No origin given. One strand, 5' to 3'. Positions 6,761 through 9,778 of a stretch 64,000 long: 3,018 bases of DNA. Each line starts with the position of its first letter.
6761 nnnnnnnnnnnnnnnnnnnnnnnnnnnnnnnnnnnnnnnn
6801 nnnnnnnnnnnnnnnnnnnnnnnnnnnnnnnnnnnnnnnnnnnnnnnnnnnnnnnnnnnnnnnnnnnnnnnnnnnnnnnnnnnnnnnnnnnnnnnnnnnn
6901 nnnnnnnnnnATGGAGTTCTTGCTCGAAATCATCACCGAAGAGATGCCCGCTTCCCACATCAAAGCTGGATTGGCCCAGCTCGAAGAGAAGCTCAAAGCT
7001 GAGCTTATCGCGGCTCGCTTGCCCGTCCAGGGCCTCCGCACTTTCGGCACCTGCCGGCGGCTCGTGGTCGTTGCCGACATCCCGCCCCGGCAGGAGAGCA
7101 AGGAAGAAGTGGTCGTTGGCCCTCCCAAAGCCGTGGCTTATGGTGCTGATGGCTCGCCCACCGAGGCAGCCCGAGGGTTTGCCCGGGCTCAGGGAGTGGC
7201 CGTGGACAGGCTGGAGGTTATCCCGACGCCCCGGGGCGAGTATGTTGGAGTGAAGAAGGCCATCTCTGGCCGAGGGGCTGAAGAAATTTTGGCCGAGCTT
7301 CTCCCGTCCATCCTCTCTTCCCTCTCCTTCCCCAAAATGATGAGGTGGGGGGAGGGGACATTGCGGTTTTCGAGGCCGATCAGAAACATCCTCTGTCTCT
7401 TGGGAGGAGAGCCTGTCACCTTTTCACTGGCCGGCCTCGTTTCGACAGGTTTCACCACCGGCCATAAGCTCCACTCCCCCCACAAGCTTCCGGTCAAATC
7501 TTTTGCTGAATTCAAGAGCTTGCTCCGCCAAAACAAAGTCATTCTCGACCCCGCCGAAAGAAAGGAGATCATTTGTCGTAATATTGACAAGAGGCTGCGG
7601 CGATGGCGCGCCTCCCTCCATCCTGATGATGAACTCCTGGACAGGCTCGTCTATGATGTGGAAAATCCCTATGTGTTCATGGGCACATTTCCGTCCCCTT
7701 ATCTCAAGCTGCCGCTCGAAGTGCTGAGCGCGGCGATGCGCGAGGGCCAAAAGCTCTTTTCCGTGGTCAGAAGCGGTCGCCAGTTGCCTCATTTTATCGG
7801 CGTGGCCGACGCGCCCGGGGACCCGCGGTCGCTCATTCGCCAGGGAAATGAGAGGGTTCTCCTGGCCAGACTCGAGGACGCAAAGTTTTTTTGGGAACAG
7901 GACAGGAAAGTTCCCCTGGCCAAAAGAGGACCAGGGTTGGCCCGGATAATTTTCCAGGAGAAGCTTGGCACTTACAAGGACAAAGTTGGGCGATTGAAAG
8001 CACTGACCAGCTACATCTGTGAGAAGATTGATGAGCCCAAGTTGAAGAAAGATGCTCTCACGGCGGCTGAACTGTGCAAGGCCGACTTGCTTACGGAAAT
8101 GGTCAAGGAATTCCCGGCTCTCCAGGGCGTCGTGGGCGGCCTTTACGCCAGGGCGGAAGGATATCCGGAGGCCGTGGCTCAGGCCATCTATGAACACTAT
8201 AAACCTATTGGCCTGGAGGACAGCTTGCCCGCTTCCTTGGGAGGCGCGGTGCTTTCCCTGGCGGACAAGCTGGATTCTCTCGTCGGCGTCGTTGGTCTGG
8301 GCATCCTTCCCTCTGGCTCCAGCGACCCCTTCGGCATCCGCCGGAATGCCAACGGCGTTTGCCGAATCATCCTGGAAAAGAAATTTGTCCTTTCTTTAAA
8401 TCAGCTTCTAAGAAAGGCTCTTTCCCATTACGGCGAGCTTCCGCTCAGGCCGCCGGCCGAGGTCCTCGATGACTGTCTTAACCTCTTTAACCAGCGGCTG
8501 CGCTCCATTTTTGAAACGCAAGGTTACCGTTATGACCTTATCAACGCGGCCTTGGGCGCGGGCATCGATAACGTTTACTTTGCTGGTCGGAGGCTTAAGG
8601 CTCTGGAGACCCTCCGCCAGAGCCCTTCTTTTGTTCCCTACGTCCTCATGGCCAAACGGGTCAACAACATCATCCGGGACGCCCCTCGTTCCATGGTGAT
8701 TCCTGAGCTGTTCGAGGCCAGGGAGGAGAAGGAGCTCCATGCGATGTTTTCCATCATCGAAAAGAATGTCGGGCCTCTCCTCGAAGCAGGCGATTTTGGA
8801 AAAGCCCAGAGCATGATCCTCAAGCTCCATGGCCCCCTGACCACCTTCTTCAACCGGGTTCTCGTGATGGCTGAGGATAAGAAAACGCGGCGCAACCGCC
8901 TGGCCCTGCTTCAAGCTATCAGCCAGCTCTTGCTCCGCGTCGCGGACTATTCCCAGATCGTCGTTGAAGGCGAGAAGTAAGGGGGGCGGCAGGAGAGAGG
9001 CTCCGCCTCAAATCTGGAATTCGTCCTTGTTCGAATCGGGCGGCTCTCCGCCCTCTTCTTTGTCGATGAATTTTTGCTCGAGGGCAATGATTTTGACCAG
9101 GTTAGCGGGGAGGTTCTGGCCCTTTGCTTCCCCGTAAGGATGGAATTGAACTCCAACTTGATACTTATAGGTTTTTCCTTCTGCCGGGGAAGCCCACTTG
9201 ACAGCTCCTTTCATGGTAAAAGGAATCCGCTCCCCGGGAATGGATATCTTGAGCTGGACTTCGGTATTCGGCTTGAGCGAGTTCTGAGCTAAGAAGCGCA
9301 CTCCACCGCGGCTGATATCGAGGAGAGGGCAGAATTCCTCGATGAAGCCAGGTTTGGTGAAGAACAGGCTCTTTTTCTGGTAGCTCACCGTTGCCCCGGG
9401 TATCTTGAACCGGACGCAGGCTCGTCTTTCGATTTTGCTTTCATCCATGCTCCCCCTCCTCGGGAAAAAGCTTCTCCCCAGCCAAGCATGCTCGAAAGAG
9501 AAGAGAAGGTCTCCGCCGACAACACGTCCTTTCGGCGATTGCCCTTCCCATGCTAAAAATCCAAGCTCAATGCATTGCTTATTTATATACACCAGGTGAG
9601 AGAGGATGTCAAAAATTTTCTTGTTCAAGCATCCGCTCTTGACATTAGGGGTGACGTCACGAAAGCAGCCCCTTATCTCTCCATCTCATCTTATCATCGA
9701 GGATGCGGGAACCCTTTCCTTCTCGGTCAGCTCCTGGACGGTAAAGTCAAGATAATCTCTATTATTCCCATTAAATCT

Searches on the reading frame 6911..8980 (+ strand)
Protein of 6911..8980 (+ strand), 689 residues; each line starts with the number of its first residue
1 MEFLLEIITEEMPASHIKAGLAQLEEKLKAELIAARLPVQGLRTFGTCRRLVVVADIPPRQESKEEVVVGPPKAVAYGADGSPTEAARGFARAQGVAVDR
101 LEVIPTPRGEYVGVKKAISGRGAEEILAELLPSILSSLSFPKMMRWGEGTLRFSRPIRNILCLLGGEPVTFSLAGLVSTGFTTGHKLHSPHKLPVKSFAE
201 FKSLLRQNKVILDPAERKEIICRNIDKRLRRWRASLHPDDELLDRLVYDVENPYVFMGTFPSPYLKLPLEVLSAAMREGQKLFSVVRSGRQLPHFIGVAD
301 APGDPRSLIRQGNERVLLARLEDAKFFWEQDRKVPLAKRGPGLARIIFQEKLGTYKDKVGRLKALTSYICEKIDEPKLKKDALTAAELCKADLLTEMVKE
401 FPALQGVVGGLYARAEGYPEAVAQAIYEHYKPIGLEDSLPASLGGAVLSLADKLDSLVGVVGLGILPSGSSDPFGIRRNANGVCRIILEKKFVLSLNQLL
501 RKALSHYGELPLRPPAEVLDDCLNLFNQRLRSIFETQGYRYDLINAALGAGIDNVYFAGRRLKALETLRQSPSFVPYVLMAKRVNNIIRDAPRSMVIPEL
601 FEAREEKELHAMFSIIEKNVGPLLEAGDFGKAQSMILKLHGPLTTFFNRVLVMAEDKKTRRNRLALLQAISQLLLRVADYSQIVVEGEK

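Call 20: search_protein_families(library=pfam, proteins=[window:6911-8980:+], max_evalue=0.0001)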
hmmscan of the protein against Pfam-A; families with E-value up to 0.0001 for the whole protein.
window:6911-8980:+ (689 aa): 2 families
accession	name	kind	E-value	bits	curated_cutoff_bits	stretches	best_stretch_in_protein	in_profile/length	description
PF02092.22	tRNA_synt_2f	-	1.1e-179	599.3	29.2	1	3-548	1-535/536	Glycyl-tRNA synthetase beta subunit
PF05746.21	DALR_1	-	1.1e-06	29.1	22.3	1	582-674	6-102/117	DALR anticodon binding domain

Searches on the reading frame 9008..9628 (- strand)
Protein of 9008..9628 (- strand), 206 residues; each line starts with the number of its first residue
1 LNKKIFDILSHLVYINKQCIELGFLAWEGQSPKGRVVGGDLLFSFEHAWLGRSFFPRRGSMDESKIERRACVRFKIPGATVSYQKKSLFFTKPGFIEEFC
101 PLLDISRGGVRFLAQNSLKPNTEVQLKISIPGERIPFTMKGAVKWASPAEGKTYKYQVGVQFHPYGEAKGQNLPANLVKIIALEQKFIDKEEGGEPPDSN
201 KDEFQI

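Call 20: search_protein_families(library=pfam, proteins=[window:9008-9628:-], max_evalue=0.0001)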
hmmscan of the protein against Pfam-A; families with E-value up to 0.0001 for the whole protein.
window:9008-9628:- (206 aa): 1 family
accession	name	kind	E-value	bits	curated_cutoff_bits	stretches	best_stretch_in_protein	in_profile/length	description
PF07238.19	PilZ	-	4.5e-11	43.4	22.5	1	67-169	1-92/102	PilZ domain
